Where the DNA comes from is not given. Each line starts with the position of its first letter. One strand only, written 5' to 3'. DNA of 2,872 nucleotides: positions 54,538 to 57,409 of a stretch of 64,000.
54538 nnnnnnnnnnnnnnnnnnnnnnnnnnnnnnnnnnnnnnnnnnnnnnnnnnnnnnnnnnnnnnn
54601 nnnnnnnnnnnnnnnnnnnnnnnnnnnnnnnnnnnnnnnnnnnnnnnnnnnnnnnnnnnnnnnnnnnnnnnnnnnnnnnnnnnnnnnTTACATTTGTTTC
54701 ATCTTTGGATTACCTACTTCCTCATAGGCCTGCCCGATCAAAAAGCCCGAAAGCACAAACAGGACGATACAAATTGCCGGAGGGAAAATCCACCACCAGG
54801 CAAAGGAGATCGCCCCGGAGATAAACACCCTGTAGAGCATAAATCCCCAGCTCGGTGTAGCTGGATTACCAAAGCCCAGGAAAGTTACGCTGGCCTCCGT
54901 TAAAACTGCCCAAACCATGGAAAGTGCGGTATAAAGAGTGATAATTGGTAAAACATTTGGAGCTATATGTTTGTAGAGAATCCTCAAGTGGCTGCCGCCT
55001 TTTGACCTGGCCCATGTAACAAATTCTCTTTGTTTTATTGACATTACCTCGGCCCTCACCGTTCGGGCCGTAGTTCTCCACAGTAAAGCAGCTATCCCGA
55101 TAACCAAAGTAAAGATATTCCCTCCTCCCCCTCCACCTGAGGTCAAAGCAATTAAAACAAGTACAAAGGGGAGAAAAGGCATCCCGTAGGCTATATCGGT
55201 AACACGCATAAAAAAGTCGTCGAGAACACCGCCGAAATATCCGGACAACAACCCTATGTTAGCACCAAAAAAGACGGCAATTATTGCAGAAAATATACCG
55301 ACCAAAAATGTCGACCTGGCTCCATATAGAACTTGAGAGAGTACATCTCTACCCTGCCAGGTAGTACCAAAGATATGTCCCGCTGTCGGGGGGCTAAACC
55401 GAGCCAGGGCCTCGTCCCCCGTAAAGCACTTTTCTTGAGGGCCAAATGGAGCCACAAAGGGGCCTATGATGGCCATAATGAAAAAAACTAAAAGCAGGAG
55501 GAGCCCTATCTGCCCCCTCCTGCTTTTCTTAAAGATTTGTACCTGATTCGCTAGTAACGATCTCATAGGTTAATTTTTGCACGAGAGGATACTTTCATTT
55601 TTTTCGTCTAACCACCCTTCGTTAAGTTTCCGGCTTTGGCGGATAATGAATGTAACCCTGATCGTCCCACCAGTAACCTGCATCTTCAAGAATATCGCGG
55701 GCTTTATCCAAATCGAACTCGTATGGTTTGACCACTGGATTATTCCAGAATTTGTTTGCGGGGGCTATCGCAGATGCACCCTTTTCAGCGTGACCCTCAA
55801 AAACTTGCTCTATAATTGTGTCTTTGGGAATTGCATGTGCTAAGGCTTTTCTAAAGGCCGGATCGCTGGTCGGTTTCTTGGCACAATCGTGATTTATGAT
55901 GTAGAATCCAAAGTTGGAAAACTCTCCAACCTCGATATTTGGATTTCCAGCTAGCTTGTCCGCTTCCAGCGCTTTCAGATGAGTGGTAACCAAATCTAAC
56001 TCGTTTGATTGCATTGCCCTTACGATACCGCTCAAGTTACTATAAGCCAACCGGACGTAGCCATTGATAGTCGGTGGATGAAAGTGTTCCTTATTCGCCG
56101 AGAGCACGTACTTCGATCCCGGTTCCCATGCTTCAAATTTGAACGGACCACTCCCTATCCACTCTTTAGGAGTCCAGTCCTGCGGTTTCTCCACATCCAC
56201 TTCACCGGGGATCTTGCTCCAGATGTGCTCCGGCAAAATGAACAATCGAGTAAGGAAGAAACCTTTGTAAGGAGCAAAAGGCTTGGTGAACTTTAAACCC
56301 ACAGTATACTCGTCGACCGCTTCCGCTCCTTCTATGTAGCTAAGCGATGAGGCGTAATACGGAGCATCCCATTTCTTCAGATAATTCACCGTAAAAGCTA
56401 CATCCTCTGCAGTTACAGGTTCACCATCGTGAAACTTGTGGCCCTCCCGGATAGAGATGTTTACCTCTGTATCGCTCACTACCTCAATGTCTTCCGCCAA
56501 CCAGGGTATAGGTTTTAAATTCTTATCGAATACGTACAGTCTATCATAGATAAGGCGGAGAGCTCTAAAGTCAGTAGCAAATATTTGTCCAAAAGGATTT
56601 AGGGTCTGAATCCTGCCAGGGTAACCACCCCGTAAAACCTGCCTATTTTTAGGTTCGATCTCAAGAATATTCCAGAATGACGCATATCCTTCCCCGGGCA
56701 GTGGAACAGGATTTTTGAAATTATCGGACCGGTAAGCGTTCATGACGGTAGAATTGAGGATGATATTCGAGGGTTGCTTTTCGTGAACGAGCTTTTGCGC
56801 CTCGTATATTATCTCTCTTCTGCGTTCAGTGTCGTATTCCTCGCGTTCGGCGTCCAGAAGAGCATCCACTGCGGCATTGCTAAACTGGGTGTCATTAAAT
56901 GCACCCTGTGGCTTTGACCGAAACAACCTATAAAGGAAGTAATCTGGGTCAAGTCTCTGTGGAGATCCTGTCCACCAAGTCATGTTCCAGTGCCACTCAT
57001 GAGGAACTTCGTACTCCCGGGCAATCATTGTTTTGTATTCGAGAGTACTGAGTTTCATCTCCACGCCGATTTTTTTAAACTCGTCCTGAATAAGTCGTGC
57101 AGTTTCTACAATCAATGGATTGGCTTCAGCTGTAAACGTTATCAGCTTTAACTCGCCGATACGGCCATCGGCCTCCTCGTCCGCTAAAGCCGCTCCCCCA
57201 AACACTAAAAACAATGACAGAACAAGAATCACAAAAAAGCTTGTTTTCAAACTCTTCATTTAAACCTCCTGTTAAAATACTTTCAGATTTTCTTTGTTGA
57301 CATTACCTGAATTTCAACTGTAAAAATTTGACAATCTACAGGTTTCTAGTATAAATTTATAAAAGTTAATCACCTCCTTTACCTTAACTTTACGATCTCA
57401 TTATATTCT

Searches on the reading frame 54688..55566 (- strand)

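Call 9: search_protein_families(library=pfam, proteins=[window:54688-55566:-], max_evalue=0.00001)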
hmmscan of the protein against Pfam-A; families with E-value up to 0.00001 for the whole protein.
window:54688-55566:- (292 aa): 2 families
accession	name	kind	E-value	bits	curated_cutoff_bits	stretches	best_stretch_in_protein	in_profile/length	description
PF00528.27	BPD_transp_1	-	3e-19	69.9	26.4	1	104-279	4-176/184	Binding-protein-dependent transport system inner membrane component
PF12911.12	OppC_N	-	4.1e-08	33.4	23.9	1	9-45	7-43/53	N-terminal TM domain of oligopeptide transport permease C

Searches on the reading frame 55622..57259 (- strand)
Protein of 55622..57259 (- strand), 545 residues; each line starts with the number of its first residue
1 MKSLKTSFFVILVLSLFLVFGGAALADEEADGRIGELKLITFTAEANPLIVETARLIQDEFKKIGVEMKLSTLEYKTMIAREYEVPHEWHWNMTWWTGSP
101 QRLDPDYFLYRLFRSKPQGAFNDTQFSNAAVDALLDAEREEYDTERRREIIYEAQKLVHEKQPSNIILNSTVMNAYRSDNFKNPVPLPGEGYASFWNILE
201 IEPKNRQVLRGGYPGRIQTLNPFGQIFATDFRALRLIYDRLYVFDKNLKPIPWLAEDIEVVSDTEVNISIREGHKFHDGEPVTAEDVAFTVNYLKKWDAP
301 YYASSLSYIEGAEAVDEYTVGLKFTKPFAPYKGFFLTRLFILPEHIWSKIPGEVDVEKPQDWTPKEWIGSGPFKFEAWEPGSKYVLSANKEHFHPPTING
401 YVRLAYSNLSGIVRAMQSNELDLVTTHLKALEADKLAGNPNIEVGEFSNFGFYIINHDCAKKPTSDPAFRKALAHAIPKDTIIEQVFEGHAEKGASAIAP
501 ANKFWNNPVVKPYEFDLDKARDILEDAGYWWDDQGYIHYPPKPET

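Call 9: search_protein_families(library=pfam, proteins=[window:55622-57259:-], max_evalue=0.00001)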
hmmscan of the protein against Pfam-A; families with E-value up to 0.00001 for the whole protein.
window:55622-57259:- (545 aa): 1 family
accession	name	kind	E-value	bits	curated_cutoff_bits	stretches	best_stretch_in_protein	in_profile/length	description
PF00496.27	SBP_bac_5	-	2.8e-69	234.4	32.4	2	249-537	1-286/368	Bacterial extracellular solute-binding proteins, family 5 Middle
